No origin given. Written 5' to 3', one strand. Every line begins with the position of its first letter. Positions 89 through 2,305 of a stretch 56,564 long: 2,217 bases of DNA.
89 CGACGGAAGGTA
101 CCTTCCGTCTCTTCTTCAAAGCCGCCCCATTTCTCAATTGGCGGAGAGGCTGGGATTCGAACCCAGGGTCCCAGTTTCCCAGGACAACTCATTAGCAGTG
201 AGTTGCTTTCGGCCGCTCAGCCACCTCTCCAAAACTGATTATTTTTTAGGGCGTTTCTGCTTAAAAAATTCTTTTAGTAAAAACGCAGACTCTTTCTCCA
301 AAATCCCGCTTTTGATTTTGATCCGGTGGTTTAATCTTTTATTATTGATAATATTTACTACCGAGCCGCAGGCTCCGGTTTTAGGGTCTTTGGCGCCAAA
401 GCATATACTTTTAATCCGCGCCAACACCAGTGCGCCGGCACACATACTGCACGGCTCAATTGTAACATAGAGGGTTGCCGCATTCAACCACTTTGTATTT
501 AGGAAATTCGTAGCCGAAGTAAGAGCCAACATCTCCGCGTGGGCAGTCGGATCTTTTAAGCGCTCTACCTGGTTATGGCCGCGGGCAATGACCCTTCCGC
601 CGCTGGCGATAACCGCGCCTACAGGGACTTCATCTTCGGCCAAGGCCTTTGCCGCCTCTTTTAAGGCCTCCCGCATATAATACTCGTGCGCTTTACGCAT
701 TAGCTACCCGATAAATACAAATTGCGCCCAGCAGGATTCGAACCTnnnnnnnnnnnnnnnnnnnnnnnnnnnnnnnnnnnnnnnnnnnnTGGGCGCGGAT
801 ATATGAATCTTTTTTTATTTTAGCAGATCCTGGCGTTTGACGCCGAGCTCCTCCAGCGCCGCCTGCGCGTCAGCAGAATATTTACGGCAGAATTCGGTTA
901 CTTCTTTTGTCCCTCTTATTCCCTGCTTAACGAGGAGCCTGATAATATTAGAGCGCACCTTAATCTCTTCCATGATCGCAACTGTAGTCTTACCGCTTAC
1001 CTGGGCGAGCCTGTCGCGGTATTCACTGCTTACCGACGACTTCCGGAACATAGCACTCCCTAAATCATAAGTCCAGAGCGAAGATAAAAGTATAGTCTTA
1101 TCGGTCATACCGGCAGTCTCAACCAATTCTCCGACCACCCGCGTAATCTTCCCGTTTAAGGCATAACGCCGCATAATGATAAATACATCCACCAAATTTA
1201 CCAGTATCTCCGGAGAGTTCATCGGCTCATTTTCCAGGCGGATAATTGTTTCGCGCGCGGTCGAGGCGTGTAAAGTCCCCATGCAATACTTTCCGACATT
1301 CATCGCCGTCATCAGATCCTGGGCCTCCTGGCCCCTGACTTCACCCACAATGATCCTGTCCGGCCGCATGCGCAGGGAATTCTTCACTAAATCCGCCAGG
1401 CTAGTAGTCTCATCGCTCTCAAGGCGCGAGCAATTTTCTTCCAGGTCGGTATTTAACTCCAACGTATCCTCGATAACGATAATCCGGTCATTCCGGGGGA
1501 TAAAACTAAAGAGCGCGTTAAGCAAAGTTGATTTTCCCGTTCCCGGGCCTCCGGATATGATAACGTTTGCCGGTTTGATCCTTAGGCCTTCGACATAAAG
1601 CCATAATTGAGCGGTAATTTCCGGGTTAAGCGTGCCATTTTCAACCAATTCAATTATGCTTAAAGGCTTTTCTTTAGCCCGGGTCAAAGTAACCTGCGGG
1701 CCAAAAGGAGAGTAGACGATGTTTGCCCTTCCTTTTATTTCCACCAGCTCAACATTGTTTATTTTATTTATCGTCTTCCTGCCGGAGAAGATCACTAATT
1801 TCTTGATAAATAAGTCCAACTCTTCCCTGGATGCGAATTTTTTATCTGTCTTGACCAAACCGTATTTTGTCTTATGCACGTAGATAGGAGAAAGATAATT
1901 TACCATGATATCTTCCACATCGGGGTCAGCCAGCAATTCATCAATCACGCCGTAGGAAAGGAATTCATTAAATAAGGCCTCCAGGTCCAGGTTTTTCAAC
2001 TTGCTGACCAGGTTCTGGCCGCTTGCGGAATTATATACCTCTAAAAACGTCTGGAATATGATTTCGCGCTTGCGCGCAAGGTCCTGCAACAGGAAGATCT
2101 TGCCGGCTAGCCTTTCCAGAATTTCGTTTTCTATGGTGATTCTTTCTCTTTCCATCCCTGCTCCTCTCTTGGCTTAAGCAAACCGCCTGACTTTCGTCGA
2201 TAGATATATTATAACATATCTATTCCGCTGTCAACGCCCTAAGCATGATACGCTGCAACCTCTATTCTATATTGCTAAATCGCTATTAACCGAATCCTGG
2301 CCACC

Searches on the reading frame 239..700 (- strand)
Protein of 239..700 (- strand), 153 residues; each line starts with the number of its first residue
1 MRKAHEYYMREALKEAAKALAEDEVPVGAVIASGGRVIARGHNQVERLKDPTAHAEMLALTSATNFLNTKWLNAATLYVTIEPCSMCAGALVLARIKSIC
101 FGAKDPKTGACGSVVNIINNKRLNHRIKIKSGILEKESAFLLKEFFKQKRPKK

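Call 24: search_protein_families(library=pfam, proteins=[window:239-700:-], max_evalue=0.0001)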
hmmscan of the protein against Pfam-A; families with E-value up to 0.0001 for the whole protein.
window:239-700:- (153 aa): 3 families
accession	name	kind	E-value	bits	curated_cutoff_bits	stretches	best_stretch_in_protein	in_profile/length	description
PF14437.12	MafB19-deam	-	1e-40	139.3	27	1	5-150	3-142/142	MafB19-like deaminase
PF00383.29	dCMP_cyt_deam_1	-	2.5e-29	101.6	25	1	3-102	2-101/102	Cytidine and deoxycytidylate deaminase zinc-binding region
PF14439.12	Bd3614-deam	-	6.2e-06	26.6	38.5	1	27-93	11-76/113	Bd3614-like deaminase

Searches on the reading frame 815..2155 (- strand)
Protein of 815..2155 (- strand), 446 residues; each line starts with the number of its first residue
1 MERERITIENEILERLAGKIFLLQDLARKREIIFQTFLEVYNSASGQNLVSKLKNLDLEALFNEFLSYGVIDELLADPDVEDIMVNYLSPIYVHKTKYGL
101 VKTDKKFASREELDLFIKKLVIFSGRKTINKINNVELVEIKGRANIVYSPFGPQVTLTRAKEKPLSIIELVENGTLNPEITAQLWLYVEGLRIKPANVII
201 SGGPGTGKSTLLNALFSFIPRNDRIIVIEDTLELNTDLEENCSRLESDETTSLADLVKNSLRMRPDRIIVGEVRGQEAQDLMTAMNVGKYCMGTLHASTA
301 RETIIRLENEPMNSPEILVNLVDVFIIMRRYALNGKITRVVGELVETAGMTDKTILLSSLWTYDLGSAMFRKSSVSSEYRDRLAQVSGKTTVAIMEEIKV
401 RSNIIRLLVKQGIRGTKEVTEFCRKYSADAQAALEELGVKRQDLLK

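Call 22: search_protein_families(library=pfam, proteins=[window:815-2155:-], max_evalue=0.001)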
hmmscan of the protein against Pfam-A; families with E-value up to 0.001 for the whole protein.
window:815-2155:- (446 aa): 5 families
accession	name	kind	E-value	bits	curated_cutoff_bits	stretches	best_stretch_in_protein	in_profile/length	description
PF00437.27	T2SSE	-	1.6e-33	116.3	24.9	1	186-320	133-268/370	Type II/IV secretion system protein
PF13238.12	AAA_18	-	1.6e-05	25.8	29.4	1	198-317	1-118/128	AAA domain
PF13191.12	AAA_16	-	4.5e-05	24.5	32.6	1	195-281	24-116/167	AAA ATPase domain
PF13521.12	AAA_28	-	0.00013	22.7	27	0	198-217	2-21/164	AAA domain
PF13555.12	AAA_29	-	0.00087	19.4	27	0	191-216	17-43/61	P-loop containing region of AAA domain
